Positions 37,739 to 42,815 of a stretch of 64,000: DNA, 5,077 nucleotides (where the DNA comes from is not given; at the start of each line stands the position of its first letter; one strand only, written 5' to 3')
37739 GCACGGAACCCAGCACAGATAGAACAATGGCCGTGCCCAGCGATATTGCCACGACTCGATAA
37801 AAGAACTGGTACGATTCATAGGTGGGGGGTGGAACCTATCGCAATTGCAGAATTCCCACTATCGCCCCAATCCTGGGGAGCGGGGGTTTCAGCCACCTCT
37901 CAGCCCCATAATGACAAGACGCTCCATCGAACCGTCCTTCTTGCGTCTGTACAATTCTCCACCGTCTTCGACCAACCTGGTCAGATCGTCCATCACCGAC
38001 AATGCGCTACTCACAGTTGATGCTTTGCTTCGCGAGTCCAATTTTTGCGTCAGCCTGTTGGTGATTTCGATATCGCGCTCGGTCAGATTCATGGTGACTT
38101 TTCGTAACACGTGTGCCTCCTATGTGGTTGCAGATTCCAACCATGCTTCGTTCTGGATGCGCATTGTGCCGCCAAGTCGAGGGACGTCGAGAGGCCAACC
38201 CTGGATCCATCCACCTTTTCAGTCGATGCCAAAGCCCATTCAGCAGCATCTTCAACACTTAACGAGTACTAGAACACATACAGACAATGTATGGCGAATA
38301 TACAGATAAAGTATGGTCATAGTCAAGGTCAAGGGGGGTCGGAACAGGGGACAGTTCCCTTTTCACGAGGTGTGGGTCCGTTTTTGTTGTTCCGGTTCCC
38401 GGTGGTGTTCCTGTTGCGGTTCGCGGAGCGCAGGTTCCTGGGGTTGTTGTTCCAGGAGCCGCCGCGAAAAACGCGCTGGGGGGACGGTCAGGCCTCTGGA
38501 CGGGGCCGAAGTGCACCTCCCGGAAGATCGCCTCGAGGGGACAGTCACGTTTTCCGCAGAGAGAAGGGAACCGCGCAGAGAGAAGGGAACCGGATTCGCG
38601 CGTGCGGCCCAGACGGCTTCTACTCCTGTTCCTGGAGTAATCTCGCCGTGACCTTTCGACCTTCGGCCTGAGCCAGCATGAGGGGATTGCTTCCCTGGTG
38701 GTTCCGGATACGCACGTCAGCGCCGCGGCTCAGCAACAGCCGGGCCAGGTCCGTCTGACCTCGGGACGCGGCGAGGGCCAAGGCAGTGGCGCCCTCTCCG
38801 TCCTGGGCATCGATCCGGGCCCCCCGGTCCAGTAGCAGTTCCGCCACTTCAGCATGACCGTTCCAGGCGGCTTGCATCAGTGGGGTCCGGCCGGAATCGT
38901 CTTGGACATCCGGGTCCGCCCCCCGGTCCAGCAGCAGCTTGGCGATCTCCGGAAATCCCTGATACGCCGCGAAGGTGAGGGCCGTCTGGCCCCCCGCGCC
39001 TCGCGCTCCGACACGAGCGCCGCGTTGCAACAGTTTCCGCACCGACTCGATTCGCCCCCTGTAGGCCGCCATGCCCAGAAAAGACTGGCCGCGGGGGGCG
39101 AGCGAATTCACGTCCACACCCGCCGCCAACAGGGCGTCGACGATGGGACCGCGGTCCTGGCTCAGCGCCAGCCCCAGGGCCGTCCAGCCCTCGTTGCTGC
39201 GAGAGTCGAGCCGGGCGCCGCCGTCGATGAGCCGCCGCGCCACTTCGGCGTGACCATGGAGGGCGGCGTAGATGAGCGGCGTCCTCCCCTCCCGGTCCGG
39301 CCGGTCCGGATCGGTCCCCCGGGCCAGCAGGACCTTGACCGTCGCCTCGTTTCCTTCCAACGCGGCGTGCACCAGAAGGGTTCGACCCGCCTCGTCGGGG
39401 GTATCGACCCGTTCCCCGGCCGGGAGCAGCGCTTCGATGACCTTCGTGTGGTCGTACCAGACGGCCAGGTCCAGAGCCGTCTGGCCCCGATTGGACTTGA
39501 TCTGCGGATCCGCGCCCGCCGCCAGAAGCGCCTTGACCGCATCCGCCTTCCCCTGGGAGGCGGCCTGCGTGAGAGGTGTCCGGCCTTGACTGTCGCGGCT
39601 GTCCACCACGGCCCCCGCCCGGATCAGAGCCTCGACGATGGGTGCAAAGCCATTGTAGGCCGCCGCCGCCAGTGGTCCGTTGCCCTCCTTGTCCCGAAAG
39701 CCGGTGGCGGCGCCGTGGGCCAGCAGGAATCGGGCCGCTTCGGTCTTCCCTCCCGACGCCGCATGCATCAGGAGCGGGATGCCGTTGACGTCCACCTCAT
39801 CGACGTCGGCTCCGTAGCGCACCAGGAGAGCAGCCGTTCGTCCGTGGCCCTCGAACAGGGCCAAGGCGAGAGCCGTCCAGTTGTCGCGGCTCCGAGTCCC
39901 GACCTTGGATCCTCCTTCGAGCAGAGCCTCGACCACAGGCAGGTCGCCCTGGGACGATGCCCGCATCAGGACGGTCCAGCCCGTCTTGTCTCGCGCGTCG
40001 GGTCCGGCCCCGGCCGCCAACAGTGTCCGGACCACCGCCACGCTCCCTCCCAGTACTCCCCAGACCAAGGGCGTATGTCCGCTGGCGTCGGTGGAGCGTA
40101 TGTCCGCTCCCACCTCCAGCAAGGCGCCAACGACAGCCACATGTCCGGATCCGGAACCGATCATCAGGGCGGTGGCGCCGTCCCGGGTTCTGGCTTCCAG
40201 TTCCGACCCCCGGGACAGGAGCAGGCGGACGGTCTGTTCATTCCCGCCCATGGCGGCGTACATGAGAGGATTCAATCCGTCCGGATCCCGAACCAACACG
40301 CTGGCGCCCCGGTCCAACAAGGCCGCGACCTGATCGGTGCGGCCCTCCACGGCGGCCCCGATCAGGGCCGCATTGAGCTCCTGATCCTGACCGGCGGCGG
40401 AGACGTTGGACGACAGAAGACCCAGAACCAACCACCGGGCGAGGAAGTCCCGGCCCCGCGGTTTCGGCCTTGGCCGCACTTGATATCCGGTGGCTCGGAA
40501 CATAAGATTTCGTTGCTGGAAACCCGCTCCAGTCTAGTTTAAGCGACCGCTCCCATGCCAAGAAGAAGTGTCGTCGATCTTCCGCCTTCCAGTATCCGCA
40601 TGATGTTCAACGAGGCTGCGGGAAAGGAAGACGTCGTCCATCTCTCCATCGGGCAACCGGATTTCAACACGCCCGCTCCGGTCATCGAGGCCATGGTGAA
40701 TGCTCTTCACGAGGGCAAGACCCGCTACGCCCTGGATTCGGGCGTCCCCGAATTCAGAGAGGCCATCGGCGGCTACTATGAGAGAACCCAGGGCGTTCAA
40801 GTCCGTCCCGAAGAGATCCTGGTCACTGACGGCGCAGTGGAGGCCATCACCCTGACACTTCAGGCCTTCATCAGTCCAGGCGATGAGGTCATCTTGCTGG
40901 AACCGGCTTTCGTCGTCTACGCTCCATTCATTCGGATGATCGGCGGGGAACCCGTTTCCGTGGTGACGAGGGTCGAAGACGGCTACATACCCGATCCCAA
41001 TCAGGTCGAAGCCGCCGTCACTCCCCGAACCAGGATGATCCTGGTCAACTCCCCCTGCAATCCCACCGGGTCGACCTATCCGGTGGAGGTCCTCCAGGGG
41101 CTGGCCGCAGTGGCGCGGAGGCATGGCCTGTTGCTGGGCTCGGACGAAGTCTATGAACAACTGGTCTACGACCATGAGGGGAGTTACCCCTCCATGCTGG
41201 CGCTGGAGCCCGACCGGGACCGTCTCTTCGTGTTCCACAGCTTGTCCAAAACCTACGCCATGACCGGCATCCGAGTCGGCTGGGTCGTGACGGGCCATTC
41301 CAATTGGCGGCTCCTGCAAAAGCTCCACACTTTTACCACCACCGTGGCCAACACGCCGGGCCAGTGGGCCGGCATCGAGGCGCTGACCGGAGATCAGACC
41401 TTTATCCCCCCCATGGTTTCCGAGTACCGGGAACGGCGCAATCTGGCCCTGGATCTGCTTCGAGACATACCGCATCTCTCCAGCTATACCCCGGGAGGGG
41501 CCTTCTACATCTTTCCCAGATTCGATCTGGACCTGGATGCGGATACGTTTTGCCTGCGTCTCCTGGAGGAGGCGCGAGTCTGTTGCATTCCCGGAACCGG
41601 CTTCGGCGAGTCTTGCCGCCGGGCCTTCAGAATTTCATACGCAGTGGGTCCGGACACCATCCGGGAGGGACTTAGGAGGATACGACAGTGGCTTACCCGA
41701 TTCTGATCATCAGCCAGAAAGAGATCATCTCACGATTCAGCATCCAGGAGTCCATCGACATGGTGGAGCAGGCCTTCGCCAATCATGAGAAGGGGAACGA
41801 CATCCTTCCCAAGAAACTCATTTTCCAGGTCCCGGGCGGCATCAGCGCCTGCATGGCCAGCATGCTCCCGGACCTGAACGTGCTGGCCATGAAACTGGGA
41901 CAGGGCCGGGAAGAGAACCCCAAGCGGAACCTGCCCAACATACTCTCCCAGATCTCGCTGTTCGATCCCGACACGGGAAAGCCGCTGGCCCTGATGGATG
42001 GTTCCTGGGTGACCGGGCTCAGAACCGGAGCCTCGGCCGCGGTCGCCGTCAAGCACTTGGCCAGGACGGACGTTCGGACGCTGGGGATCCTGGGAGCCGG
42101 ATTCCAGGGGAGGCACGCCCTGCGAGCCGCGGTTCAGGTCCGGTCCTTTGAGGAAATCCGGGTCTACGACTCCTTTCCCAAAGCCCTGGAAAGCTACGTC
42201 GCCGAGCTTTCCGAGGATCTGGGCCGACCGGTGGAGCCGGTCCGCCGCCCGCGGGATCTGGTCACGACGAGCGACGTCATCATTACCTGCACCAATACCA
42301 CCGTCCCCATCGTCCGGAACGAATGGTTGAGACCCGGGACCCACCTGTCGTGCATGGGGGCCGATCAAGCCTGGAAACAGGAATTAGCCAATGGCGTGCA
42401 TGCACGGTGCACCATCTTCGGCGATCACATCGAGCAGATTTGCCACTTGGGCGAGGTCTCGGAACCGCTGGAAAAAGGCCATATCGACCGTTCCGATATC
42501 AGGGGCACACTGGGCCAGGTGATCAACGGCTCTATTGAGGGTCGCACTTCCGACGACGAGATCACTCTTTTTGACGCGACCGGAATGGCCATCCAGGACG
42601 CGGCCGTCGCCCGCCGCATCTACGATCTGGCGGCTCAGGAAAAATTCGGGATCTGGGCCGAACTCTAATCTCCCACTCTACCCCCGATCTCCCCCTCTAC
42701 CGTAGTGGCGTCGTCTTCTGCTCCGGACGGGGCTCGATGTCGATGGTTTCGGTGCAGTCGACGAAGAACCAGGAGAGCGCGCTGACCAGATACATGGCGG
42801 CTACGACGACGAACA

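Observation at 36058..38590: Mosaic array: a ~25-nt motif repeated at least 10 times in one orientation, delimiting fragments of other genes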

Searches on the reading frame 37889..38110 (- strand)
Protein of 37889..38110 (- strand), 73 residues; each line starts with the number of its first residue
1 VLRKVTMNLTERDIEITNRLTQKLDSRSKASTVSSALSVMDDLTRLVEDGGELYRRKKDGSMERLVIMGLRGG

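Call 12: search_protein_families(library=pfam, proteins=[window:37892-38110:-], max_evalue=0.01)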
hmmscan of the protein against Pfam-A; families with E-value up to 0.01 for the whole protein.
window:37892-38110:- (73 aa): 0 families

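Call 60: find_encoding_contigs(protein=window:37889-38110:-, flank=6000, max_places=10)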
Protein window:37889-38110:- (73 aa): 1 contig read that carries it; 1 place shown.
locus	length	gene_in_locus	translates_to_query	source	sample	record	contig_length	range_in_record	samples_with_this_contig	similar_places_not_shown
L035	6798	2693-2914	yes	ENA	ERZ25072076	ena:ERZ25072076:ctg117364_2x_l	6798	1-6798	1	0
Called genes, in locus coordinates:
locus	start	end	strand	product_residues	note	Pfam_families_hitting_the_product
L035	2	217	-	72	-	?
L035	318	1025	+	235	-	-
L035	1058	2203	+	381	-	-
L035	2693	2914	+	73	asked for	-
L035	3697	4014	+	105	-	-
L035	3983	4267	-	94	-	-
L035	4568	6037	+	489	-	PF00092:VWA, PF13519:VWA_2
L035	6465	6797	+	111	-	?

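Call 70: search_protein_families(library=phrogs, proteins=[window:37892-38110:-], max_evalue=0.01)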
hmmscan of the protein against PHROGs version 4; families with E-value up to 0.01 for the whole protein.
window:37892-38110:- (73 aa): 2 families
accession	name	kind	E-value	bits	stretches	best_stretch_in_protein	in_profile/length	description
phrog_8557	-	unknown function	0.00011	23.2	1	16-66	15-65/67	-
phrog_27266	-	unknown function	0.0059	17.9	1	7-48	1-42/73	-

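Call 78: find_homologous_proteins(query=window:37892-38110:-, max_evalue=0.001)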
Query window:37892-38110:- (73 aa): 43 proteins with E <= 0.001 among 43 candidates.
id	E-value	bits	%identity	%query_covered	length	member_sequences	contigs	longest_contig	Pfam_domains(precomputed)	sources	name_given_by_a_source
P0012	3.2e-36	139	99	100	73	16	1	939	-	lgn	-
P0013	7.7e-27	110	79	100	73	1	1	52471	-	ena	-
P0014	2.6e-25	105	77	97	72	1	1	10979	-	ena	-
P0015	6.6e-22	94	69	97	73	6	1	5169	-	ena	-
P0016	8.3e-22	94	70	97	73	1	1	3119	-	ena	-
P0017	2.1e-21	93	70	100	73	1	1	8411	-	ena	-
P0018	3.7e-21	92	69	97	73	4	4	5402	-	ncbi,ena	-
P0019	5.2e-21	91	68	100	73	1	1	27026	-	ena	-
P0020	4.9e-19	85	65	97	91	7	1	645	-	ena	-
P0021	5.0e-19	85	68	95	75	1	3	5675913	-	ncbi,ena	-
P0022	5.7e-19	85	68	95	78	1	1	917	-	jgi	jgi:biotin-(acetyl-CoA carboxylase) ligase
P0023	1.0e-18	84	67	95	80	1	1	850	-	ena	-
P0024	1.1e-18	84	65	99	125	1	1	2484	-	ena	-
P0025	1.2e-18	84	67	95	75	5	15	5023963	-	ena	-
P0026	2.4e-18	83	63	99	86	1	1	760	-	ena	-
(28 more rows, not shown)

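Call 79: find_encoding_contigs(protein=P0013, flank=4000, max_places=3)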
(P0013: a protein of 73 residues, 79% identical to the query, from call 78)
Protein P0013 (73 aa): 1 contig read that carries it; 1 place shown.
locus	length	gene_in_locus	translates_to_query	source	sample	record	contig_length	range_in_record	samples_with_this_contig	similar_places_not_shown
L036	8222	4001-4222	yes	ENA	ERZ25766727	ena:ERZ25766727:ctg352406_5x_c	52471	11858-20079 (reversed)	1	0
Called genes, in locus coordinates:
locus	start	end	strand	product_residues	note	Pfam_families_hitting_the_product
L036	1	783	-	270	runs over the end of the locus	PF20466:MmeI_TRD (weak)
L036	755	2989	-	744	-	PF20465:MmeI_hel, PF20473:MmeI_Mtase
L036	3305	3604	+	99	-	PF10711:DUF2513 (weak)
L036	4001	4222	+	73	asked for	-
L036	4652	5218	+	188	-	-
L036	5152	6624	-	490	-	PF13701:DDE_Tnp_1_4, PF01609:DDE_Tnp_1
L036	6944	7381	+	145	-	-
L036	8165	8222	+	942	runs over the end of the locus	PF02463:SMC_N (faint), PF13304:AAA_21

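Call 80: find_encoding_contigs(protein=P0025, flank=4000, max_places=8)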
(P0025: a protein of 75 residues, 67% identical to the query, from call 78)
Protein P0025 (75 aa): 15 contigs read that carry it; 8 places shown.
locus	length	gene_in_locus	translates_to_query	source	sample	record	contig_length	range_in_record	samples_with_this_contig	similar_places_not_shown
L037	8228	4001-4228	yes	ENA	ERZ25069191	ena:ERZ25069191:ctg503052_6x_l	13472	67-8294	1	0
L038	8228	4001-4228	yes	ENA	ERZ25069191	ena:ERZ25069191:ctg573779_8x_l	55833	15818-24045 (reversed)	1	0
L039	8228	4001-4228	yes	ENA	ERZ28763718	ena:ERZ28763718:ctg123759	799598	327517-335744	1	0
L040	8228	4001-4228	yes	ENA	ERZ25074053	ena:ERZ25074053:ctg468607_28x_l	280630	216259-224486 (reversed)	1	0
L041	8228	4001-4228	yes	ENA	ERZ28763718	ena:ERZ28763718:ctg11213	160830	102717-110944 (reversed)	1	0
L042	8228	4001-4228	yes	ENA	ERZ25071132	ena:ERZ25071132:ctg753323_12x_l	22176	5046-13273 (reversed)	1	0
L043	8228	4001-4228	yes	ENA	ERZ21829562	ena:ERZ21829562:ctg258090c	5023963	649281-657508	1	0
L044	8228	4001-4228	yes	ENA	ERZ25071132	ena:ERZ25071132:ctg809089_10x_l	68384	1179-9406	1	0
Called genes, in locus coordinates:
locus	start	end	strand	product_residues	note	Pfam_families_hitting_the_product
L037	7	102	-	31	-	-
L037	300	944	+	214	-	-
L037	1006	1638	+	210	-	-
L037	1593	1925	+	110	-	-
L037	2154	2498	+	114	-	PF06296:RelE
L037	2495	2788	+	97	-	PF13560:HTH_31 (faint), PF01381:HTH_3 (weak)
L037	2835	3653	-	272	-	PF02779:Transket_pyr, PF02780:Transketolase_C, PF22613:Transketolase_C_1 (weak)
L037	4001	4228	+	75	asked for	-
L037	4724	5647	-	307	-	PF02779:Transket_pyr, PF17147:PFOR_II (faint), PF02780:Transketolase_C, PF22613:Transketolase_C_1 (weak)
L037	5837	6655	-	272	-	PF00456:Transketolase_N, PF13292:DXP_synthase_N, PF00676:E1_dh (weak)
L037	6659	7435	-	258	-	PF00106:adh_short, PF08659:KR, PF23441:SDR (weak), PF13561:adh_short_C2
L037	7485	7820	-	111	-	PF02313:Fumarate_red_D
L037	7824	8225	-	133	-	PF02300:Fumarate_red_C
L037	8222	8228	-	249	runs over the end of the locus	PF13085:Fer2_3, PF13187:Fer4_9 (faint), PF13183:Fer4_8, PF13237:Fer4_10, PF12838:Fer4_7, PF13484:Fer4_16 (weak), PF13534:Fer4_17 (weak)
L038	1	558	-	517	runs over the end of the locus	-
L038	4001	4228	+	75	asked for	-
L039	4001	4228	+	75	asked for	-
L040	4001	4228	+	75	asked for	-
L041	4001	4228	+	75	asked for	-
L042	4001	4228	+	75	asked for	-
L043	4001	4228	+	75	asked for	-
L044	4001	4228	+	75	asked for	-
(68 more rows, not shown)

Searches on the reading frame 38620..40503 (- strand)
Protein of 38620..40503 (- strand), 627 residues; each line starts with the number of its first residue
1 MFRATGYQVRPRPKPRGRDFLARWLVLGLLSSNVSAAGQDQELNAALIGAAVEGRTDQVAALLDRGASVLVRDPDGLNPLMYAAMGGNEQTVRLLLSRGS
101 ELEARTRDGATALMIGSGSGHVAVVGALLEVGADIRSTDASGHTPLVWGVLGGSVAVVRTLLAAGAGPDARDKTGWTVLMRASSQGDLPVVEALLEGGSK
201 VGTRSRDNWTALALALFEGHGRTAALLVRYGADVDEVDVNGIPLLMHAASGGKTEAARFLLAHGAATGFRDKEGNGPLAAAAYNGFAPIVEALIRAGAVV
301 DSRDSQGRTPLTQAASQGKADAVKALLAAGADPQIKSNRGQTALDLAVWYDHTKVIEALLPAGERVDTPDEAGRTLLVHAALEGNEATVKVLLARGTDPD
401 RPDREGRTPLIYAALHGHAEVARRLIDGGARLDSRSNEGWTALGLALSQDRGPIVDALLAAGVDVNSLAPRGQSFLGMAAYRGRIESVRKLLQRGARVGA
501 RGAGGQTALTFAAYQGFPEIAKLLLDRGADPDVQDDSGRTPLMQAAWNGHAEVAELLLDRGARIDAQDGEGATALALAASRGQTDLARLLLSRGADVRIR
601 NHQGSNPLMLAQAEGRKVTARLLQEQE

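Call 12: search_protein_families(library=pfam, proteins=[window:38623-40503:-], max_evalue=0.01)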
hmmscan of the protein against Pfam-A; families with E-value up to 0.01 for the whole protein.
window:38623-40503:- (627 aa): 7 families
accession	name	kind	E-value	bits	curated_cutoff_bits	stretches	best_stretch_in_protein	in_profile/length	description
PF12796.13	Ank_2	-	7.2e-148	482.1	27.3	11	477-568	2-90/90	Ankyrin repeats (3 copies)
PF00023.36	Ank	-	2e-99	320.1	21.1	8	538-568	2-32/33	Ankyrin repeat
PF13637.12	Ank_4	-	2.9e-86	281.9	22.7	13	378-426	2-50/50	Ankyrin repeats (many copies)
PF13606.12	Ank_3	-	8.8e-73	230.9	22.3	4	505-532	2-29/30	Ankyrin repeat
PF13857.12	Ank_5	-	2.8e-71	235.1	27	8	524-574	1-52/56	Ankyrin repeats (many copies)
PF24521.3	Ank_KRIT1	-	5.7e-20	72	80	1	475-581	21-128/149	KRIT1 ankyrin-repeats domain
PF23745.1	ANK_LRRK2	-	1.7e-09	38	27.5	0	120-195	42-113/130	LRRK2 ANK repeat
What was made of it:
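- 38620..40503 (-): Full-length ankyrin-repeat gene. It is the parent of segments D and F and one border of the array. Pfam Ank_2, E=7e-148 (call 12)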

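Call 22: find_encoding_contigs(protein=window:38620-40503:-, flank=10000, max_places=10)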
Protein window:38620-40503:- (627 aa): no gene with exactly this product is on record in the collection.

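Call 59: find_homologous_proteins(query=window:38623-40503:-, max_evalue=1e-100)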
Query window:38623-40503:- (627 aa): 3 proteins with E <= 1e-100 among 8000 candidates.
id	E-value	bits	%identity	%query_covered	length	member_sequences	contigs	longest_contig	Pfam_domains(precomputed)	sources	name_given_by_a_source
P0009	7.8e-107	377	35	88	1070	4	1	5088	PF13606.13,PF13857.13,PF28177.1,PF23745.2,PF12796.14,PF00023.37,PF13637.13,PF24521.3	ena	-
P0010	2.4e-103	365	34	86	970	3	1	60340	PF22939.3,PF13606.13,PF13857.13,PF28177.1,PF23745.2,PF12796.14,PF00023.37,PF13637.13,PF24521.3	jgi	-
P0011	5.6e-101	357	32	87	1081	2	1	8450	PF13606.13,PF13857.13,PF28177.1,PF23745.2,PF12796.14,PF00023.37,PF13637.13,PF24521.3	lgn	-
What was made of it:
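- Tried and rejected: The ankyrin homologue search was swamped by repeat proteins (call 59).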

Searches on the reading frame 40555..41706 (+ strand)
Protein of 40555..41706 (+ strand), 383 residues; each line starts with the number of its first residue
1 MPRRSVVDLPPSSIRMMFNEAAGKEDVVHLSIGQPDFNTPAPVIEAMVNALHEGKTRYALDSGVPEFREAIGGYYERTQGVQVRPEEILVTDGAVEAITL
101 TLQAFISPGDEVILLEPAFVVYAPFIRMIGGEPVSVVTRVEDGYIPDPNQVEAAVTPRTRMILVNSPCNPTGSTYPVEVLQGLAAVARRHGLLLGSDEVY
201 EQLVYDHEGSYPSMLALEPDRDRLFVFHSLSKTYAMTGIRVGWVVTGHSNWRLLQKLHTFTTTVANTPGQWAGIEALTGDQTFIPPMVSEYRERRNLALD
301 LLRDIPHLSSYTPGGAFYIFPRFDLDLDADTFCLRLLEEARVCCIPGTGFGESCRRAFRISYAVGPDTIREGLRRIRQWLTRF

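Call 43: search_protein_families(library=pfam, proteins=[window:40555-41703:+], max_evalue=0.001)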
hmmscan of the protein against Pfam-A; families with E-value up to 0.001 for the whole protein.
window:40555-41703:+ (383 aa): 4 families
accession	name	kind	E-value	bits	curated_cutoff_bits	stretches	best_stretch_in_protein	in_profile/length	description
PF00155.27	Aminotran_1_2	-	5e-58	197.4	19.7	1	26-376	2-361/361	Aminotransferase class I and II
PF01041.23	DegT_DnrJ_EryC1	-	5e-09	36.3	19.8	1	90-197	44-145/360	DegT/DnrJ/EryC1/StrS aminotransferase family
PF01053.26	Cys_Met_Meta_PP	-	2.9e-06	26.6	27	1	91-197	73-173/381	Cys/Met metabolism PLP-dependent enzyme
PF00266.25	Aminotran_5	-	5.1e-05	22.8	21.5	1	81-197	56-175/371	Aminotransferase class-V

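Call 83: find_encoding_contigs(protein=window:40555-41706:+, flank=8000, max_places=8)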
Protein window:40555-41706:+ (383 aa): no gene with exactly this product is on record in the collection.

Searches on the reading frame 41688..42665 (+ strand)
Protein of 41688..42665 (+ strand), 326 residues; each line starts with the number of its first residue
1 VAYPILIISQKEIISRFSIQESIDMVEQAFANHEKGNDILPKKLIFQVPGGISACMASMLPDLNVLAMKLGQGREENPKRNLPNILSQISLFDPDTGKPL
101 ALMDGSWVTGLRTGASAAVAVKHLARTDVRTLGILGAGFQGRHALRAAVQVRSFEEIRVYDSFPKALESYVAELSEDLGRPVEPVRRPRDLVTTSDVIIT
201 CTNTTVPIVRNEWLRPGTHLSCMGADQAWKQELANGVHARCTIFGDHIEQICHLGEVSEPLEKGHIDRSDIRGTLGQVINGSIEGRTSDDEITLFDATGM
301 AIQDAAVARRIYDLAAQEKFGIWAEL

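Call 43: search_protein_families(library=pfam, proteins=[window:41688-42665:+], max_evalue=0.001)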
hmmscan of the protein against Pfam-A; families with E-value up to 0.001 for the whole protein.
window:41688-42665:+ (326 aa): 1 family
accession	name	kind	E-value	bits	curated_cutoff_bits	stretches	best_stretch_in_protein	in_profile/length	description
PF02423.21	OCD_Mu_crystall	-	4.1e-74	249.8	24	1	8-317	6-312/314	Ornithine cyclodeaminase/mu-crystallin family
